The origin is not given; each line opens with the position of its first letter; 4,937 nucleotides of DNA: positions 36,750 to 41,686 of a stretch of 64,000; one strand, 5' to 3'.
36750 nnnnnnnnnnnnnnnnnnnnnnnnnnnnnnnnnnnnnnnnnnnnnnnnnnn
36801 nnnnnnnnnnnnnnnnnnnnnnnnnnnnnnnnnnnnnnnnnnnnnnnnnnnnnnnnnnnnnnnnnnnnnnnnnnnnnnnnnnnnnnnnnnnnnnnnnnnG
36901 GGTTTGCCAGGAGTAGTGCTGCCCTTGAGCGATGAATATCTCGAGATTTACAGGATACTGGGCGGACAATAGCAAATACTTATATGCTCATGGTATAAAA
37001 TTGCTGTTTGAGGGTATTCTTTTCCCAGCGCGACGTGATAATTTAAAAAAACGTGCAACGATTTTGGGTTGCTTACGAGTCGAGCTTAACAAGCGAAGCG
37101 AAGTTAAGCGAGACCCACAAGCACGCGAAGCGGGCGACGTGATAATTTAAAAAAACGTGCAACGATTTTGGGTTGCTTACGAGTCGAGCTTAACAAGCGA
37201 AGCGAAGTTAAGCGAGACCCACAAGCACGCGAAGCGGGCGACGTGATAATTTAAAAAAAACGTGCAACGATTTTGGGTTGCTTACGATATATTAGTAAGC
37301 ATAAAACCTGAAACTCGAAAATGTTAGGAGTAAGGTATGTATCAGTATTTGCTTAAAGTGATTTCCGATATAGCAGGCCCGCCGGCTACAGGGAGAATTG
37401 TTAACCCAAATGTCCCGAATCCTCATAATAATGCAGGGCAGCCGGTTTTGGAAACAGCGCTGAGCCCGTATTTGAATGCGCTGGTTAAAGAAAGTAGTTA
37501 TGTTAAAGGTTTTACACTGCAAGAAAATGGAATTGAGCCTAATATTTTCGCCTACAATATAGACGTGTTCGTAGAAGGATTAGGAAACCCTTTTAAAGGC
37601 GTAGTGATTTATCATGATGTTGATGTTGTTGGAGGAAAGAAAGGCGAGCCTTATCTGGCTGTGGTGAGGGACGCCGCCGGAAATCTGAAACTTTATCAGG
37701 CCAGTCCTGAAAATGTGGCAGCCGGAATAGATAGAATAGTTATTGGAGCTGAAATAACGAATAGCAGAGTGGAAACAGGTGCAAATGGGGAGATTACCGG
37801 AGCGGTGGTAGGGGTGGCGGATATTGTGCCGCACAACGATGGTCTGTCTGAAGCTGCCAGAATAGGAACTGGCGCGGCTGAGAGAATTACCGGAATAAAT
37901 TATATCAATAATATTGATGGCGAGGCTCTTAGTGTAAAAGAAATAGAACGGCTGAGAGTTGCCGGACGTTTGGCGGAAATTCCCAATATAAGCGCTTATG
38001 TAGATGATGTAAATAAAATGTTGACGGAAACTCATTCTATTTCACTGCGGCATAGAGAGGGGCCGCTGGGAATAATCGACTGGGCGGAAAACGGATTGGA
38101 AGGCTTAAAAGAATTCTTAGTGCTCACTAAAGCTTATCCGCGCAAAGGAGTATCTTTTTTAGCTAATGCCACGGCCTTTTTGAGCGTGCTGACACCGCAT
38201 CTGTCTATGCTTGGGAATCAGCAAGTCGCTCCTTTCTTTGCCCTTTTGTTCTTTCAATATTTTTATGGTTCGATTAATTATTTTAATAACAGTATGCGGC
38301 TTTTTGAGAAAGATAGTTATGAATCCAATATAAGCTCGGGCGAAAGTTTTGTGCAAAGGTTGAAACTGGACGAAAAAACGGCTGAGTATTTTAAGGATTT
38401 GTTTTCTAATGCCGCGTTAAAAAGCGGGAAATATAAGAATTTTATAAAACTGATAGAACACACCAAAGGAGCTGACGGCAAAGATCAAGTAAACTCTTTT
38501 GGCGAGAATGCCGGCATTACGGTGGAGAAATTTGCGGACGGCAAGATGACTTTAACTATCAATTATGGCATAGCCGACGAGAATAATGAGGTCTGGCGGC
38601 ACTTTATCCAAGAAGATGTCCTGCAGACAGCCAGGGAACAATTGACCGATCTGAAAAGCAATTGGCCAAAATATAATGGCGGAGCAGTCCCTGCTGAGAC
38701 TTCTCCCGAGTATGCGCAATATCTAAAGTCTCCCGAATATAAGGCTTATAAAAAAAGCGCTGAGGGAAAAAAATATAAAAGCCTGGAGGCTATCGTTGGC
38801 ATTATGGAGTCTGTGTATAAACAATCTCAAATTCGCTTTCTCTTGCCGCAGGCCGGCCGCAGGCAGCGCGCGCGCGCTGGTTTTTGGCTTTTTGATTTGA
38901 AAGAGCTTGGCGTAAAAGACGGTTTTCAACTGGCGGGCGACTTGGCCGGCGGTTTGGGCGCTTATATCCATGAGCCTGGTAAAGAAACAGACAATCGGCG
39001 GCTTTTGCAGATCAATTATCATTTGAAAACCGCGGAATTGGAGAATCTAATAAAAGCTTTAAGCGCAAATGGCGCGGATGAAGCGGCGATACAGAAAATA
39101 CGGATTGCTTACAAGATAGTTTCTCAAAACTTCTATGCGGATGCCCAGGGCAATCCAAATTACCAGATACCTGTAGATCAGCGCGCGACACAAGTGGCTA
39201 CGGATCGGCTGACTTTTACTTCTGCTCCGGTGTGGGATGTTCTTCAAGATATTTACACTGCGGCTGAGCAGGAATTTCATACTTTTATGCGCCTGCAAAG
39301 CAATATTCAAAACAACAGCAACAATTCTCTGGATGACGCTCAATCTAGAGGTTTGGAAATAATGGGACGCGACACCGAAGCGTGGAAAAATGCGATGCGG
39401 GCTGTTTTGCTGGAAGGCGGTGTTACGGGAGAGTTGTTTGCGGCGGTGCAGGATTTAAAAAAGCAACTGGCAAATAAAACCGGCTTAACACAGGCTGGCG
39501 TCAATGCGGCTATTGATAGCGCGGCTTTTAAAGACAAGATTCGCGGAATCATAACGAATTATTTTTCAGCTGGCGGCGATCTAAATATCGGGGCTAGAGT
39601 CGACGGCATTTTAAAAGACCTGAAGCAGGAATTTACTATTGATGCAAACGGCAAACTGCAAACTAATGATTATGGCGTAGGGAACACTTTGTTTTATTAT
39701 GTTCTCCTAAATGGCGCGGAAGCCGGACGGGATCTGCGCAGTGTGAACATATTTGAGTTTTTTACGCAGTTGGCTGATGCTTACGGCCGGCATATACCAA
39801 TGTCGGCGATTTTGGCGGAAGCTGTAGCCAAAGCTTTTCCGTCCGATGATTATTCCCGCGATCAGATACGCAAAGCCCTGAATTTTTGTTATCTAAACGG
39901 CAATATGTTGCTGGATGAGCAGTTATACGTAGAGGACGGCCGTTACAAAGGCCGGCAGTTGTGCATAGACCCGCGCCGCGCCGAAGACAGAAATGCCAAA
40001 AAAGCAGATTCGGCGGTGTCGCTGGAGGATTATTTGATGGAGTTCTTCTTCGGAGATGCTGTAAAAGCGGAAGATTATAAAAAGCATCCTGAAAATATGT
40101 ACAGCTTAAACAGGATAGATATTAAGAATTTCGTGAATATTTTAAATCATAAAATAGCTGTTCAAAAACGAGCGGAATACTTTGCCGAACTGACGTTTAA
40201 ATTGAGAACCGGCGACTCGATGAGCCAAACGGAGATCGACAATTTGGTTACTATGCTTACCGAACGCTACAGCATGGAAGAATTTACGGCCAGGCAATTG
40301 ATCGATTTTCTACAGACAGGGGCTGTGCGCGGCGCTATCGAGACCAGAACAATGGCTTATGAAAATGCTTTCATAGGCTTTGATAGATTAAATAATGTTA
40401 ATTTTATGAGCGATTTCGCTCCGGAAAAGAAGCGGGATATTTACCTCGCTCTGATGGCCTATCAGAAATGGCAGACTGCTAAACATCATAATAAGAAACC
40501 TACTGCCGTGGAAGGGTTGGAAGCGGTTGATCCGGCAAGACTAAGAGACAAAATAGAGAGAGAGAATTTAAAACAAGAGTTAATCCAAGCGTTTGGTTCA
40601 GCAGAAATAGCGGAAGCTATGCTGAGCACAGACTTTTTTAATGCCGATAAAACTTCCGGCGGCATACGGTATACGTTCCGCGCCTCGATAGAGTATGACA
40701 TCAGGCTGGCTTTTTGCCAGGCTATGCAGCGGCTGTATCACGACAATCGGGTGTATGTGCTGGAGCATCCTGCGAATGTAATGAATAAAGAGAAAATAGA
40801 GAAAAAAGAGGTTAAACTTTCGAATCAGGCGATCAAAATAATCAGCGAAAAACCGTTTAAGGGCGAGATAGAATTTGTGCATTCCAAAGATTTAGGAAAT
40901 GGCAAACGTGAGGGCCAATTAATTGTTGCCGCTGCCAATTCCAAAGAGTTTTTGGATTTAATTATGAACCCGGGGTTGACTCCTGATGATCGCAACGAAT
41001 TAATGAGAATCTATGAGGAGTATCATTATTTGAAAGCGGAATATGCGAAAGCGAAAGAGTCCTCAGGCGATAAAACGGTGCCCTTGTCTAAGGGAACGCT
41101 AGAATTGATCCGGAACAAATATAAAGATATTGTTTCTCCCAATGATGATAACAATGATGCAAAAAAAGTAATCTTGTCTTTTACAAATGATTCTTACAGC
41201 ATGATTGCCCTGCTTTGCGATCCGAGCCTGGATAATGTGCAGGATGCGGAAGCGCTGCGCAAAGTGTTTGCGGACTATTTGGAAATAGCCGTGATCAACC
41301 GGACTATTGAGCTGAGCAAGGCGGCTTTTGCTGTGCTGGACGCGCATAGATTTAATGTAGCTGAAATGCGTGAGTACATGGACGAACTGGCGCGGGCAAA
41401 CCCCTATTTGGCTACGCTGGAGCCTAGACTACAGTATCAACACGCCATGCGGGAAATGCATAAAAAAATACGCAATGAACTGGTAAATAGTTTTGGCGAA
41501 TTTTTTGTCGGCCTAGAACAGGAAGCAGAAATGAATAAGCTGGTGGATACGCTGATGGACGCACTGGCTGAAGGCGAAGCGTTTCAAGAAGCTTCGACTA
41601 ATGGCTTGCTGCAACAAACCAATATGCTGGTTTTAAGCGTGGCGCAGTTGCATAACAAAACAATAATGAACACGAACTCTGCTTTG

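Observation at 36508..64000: Co-directional operon of giant proteins (2644, 1566 and 3009 aa) plus paralogous Cys-anchored proteins and a CarboxypepD_reg protein; a candidate novel envelope-associated system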

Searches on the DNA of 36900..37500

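Call 104: search_rna_families(source=window, start=36900, end=37500, threshold=evalue, max_evalue=10)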
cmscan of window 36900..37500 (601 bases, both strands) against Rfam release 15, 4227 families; matches with E-value up to 10: 0.
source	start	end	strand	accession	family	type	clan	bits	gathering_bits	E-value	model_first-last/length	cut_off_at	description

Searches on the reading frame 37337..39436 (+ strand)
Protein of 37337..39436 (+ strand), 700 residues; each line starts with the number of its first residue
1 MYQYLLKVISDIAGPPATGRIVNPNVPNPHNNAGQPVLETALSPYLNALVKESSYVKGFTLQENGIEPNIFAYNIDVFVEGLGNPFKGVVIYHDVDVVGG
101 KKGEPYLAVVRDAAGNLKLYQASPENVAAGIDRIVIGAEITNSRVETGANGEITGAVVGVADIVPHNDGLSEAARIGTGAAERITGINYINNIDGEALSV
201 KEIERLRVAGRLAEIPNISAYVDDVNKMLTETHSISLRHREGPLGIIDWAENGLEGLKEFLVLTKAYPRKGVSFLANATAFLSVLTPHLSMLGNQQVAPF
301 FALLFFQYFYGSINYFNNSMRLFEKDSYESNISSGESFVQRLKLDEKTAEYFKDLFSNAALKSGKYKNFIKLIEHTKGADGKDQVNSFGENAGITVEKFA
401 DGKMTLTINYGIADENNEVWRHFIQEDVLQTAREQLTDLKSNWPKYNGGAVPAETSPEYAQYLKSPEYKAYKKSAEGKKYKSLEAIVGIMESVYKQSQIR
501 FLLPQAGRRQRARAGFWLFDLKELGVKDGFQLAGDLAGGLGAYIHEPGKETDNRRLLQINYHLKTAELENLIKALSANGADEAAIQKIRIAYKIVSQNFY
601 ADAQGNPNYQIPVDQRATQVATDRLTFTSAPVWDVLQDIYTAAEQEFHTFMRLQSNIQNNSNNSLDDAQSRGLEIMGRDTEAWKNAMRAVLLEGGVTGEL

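Call 18: search_protein_families(library=pfam, proteins=[window:37337-39436:+], max_evalue=10)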
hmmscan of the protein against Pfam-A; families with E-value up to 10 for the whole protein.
window:37337-39436:+ (700 aa): 2 families
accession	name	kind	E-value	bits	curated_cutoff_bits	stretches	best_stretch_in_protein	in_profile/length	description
PF05057.20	DUF676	-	0.18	11.7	20.3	1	277-353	114-188/217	Putative serine esterase (DUF676)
PF21603.3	Bdbt-like_TPR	-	0.19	12.1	27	1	351-388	26-63/85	Bride of doubletime-like, TPR domain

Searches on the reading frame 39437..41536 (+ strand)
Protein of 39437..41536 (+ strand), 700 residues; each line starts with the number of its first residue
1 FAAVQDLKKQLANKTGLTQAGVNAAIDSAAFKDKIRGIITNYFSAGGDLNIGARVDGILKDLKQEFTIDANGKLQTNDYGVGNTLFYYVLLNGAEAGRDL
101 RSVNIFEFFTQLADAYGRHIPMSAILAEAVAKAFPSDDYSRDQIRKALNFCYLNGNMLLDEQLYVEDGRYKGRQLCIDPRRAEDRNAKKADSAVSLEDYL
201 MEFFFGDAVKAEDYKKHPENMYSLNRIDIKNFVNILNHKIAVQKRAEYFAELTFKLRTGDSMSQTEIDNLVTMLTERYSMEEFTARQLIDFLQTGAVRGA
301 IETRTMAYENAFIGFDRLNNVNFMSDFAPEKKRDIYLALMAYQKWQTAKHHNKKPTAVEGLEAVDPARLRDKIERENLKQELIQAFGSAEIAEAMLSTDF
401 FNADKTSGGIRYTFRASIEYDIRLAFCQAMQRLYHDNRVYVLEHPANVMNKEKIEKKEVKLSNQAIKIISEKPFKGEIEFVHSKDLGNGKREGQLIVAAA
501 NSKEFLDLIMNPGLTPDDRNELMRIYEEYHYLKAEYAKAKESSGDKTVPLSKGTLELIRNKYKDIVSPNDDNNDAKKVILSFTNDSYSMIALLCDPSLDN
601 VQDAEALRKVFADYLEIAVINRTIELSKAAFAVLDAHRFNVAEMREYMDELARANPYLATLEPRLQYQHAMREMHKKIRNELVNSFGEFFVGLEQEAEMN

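Call 18: search_protein_families(library=pfam, proteins=[window:39437-41536:+], max_evalue=10)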
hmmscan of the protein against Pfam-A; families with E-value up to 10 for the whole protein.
window:39437-41536:+ (700 aa): 2 families
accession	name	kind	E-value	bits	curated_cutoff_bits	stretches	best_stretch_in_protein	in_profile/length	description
PF07190.16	CrmD_SECRET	-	0.037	14.4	20.5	1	555-617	32-99/172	Tumour necrosis factor receptor, SECRET domain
PF07796.16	DUF1638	-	0.1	12.9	27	1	534-627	69-155/161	Protein of unknown function (DUF1638)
